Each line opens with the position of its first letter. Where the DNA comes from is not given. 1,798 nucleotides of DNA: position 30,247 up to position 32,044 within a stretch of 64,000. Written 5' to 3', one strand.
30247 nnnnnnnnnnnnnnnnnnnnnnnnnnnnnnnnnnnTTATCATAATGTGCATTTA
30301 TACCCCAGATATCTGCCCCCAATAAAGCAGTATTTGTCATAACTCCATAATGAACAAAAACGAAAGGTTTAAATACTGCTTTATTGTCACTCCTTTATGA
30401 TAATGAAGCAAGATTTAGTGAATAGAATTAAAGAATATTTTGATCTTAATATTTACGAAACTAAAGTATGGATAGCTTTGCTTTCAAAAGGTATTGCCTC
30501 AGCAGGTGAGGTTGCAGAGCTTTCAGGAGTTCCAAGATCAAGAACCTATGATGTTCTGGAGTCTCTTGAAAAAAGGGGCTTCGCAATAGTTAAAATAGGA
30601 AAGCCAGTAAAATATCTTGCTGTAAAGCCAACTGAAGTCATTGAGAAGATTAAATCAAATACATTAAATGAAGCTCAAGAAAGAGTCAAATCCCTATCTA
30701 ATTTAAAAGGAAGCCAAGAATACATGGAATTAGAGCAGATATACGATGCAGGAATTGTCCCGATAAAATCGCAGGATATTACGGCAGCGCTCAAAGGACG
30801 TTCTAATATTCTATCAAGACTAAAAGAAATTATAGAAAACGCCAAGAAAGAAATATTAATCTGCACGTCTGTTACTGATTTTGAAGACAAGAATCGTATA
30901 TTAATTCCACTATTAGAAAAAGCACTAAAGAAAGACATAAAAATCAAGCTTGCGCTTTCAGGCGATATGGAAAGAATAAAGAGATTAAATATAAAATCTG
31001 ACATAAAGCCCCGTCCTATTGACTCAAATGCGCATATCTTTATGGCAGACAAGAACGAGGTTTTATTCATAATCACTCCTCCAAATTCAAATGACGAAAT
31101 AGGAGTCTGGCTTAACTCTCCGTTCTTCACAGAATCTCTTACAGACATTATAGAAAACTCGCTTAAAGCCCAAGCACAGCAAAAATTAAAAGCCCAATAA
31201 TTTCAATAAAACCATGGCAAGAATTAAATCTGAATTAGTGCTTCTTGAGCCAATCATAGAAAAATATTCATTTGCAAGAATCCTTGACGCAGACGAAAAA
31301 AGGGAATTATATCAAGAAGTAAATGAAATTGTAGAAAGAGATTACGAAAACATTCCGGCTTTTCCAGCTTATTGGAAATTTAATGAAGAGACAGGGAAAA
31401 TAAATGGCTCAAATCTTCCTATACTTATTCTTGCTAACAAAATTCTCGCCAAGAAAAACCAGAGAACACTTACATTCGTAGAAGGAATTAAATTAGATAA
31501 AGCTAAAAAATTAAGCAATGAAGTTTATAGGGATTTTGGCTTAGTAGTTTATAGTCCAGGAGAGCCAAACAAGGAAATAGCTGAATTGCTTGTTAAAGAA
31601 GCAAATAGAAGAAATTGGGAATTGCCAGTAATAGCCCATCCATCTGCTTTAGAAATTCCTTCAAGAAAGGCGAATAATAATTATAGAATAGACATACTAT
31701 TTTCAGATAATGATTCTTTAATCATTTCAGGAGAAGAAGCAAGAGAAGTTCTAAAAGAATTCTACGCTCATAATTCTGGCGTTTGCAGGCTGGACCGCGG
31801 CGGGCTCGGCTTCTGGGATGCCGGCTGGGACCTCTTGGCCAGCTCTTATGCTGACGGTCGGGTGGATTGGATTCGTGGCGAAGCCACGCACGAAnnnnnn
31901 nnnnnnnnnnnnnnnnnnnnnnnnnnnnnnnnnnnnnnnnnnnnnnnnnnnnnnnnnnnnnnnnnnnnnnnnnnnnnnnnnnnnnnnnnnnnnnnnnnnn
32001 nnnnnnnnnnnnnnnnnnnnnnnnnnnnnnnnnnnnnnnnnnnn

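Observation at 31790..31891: Two recently duplicated genes differ almost only in a 102-nt GC-rich island, with the substitutions at codon positions 1 and 2: a DGR-like variable region.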

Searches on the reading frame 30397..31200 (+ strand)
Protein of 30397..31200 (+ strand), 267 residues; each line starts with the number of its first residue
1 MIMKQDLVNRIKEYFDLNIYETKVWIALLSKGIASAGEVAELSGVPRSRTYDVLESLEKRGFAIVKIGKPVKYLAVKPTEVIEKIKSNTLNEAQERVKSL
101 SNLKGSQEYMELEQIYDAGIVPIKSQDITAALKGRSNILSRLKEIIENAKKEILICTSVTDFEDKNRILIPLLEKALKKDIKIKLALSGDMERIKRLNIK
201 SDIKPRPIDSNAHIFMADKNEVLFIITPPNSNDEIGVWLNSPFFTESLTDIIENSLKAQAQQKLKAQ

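Call 10: search_protein_families(library=pfam, proteins=[window:30397-31200:+], max_evalue=1)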
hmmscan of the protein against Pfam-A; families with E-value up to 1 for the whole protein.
window:30397-31200:+ (267 aa): 6 families
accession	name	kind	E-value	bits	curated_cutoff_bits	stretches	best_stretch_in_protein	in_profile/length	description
PF01978.25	TrmB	-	5e-18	65.2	25.6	1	15-78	4-67/68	Sugar-specific transcriptional regulator TrmB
PF11495.14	Regulator_TrmB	-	7.3e-09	35.6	22.2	1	132-241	5-113/233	Archaeal transcriptional regulator TrmB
PF09339.16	HTH_IclR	-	0.00036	20.7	22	1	35-62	20-47/52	IclR helix-turn-helix domain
PF13091.12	PLDc_2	-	0.037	14.3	27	1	142-196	1-54/132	PLD-like domain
PF22952.2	KH_11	-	0.064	14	24.6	1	84-153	8-74/85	Eukaryotic type KH-domain (KH-domain type I)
PF03834.20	Rad10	-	0.16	12.3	28.1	1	138-188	55-103/115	Binding domain of DNA repair protein Ercc1 (rad10/Swi10)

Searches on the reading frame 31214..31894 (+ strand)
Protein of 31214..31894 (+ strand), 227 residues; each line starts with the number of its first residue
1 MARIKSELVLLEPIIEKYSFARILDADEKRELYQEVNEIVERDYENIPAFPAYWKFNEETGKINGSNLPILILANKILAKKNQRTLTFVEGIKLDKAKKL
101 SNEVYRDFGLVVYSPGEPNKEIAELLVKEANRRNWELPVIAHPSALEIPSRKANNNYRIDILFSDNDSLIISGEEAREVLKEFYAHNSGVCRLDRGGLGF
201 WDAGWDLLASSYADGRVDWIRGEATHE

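Call 80: predict_structure(alignment_id=A6)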
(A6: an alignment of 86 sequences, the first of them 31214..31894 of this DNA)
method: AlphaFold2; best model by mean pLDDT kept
length: 227 residues; sequences in the alignment: 86
mean_pLDDT: 95.5   pTM: 0.92
mean pLDDT of the five models: 95.5, 95.1, 94.4, 94.0, 93.3
residues with pLDDT >= 90: 206; 70-90: 17; 50-70: 4; < 50: 0
segments of 3 or more residues with pLDDT < 50: none
pLDDT, mean of each block of 10 residues (from residue 1): 72 84 97 98 96 95 98 98 98 98 98 98 98 99 98 96 98 98 96 97 98 98 89
secondary structure, 60 per line:
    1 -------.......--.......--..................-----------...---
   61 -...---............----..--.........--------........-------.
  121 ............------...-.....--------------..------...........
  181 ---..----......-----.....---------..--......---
elements in order: E8-14 E17-23 H26-43 E55-57 E62-64 H68-79 H88-96 E105-112 H120-132 E139-141 E170-172 H173-180 E190-195 E201-205 E219-224
